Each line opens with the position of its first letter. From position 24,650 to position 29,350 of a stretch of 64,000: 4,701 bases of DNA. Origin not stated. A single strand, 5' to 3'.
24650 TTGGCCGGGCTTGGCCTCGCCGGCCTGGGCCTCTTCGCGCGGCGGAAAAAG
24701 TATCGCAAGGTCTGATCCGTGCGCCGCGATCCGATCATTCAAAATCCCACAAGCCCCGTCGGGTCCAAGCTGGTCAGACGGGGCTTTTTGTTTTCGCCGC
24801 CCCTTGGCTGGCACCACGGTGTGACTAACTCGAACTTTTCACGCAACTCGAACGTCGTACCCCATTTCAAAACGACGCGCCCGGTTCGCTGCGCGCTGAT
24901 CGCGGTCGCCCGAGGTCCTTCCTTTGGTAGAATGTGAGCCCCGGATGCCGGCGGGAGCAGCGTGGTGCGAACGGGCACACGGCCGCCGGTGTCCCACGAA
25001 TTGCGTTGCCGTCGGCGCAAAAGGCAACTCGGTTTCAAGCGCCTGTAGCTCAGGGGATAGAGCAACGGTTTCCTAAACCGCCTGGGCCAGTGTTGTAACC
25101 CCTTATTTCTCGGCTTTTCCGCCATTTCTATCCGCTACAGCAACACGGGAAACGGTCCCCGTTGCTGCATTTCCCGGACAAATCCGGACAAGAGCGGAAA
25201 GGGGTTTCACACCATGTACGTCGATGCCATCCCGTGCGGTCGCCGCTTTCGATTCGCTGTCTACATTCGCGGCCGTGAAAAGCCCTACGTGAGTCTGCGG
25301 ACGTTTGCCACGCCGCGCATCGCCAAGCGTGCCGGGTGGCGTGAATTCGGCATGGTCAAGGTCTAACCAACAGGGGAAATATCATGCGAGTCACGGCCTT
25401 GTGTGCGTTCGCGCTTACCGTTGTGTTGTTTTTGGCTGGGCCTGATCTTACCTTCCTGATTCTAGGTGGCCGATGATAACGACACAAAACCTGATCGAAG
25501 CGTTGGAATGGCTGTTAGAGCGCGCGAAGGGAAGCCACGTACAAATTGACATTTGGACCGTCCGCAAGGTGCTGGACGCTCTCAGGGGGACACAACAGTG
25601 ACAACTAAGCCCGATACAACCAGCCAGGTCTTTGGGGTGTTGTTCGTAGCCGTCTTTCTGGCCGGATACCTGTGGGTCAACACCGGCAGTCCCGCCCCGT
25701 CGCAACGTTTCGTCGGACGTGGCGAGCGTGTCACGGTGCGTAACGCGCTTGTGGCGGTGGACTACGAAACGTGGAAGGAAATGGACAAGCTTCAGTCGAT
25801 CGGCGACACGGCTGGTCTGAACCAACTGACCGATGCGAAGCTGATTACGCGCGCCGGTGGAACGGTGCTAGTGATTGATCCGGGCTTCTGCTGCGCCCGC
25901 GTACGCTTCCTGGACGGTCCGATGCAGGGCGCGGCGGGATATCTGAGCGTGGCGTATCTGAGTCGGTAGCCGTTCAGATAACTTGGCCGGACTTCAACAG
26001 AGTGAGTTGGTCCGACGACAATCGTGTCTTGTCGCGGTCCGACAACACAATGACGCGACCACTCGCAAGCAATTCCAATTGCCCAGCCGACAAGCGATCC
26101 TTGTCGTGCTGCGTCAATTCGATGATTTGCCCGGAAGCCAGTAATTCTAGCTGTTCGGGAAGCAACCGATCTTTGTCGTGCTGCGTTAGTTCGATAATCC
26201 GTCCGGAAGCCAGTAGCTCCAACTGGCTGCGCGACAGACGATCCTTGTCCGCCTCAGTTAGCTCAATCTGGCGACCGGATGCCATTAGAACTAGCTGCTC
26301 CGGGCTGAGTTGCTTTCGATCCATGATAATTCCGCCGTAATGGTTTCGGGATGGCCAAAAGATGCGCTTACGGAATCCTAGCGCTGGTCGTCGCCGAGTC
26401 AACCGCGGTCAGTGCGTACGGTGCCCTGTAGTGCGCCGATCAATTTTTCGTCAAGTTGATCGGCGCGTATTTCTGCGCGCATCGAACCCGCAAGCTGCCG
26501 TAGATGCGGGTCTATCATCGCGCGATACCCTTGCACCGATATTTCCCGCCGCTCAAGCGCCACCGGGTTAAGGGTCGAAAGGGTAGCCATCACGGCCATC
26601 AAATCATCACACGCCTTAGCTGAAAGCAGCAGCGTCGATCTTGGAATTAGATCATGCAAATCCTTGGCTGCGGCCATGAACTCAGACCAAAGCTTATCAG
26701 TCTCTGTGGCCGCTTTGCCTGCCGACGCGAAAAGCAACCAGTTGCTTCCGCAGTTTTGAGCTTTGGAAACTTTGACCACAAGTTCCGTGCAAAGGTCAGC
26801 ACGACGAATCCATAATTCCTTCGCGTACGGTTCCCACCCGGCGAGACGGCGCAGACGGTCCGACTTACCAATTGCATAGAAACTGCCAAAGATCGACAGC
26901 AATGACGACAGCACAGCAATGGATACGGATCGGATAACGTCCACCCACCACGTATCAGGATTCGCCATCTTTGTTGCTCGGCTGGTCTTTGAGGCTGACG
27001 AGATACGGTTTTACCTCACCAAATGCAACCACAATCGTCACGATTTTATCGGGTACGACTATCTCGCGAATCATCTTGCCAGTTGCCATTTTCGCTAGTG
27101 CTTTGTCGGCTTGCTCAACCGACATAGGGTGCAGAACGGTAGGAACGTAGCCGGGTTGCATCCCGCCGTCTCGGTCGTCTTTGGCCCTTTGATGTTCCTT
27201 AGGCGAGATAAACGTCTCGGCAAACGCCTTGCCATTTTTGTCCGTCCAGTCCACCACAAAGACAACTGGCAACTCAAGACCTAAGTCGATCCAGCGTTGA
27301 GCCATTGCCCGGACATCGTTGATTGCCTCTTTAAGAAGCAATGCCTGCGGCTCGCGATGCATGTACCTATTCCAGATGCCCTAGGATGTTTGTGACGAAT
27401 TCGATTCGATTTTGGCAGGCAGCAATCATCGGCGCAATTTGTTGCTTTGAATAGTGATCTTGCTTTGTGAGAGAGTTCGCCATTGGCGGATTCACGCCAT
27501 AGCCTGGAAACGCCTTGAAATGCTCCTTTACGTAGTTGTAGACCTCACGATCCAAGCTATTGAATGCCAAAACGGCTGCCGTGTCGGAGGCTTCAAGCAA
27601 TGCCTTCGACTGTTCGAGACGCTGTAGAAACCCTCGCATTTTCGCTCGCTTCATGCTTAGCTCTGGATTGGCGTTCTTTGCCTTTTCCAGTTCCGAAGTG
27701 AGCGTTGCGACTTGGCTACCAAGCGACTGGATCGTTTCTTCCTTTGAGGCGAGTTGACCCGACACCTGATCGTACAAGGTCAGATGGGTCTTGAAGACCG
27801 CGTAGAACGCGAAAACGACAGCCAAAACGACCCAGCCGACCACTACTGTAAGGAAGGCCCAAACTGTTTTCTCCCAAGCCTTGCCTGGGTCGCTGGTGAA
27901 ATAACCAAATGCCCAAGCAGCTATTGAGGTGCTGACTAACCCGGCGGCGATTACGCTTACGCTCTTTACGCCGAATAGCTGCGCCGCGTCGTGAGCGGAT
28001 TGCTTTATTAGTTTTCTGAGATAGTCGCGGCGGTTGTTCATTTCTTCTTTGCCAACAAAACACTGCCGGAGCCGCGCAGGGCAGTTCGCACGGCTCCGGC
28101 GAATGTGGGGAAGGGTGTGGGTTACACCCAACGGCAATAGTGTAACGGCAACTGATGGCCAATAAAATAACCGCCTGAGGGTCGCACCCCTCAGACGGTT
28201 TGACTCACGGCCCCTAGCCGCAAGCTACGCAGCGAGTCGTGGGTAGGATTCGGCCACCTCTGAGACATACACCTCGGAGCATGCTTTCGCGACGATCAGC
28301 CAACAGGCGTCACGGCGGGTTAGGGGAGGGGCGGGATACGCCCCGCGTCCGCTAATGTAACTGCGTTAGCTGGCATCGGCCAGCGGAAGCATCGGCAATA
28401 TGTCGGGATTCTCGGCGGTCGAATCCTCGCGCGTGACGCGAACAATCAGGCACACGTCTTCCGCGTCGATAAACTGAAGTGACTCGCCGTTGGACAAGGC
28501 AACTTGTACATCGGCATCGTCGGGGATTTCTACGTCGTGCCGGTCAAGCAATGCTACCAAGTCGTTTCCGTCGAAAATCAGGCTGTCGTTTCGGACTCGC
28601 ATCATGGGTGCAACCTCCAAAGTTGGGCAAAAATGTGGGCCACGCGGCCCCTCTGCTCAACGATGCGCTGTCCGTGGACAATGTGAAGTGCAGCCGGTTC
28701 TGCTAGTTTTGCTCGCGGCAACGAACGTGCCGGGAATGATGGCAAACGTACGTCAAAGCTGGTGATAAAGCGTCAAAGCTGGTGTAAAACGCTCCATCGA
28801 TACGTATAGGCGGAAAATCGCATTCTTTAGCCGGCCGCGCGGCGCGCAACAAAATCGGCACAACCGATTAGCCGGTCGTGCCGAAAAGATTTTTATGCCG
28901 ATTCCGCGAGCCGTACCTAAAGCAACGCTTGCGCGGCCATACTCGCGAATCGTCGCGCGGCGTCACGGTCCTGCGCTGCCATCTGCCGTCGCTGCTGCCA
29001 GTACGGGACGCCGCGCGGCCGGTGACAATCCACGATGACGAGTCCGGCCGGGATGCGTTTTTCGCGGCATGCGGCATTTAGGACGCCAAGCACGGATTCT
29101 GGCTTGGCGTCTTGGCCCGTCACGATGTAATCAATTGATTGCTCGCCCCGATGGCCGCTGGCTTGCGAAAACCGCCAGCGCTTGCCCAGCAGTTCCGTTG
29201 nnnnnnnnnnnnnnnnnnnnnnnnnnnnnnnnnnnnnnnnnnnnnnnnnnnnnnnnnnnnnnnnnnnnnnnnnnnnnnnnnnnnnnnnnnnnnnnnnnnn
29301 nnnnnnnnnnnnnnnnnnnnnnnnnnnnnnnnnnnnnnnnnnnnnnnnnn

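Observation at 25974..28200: AT-richer, terminator-insulated four-gene cargo operon of membrane/coiled-coil proteins: best candidate for an undescribed (defence/exclusion?) system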

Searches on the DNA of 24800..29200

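Call 53: search_rna_families(source=window, start=24800, end=29200, threshold=evalue, max_evalue=1)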
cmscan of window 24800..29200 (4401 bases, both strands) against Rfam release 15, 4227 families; matches with E-value up to 1: 1.
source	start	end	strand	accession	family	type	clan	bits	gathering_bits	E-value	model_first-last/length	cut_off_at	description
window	28156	28224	-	RF00236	ctRNA_pGA1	Gene; antisense;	-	26.3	45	0.033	1-79/79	no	ctRNA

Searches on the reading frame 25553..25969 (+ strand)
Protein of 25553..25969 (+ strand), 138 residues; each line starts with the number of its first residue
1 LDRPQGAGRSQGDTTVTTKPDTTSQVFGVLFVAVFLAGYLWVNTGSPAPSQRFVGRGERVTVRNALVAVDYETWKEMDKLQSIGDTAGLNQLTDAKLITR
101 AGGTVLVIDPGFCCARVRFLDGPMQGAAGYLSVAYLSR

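Call 6: search_protein_families(library=pfam, proteins=[window:25553-25969:+], max_evalue=1)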
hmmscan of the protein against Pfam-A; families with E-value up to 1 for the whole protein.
window:25553-25969:+ (138 aa): 0 families

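Call 7: search_protein_families(library=phrogs, proteins=[window:25553-25969:+], max_evalue=1)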
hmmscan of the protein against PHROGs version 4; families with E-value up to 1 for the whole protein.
window:25553-25969:+ (138 aa): 1 family
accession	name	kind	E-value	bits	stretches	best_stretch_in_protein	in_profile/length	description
phrog_2924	-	unknown function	0.29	12.6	1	18-40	43-65/80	-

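Call 8: search_protein_families(library=padloc, proteins=[window:25553-25969:+], max_evalue=1)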
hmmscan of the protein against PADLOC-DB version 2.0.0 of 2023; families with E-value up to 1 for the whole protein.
window:25553-25969:+ (138 aa): 0 families

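Call 12: search_protein_families(library=ncbifam, proteins=[window:25553-25969:+], max_evalue=0.1)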
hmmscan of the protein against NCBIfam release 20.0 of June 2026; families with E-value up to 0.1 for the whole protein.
window:25553-25969:+ (138 aa): 0 families
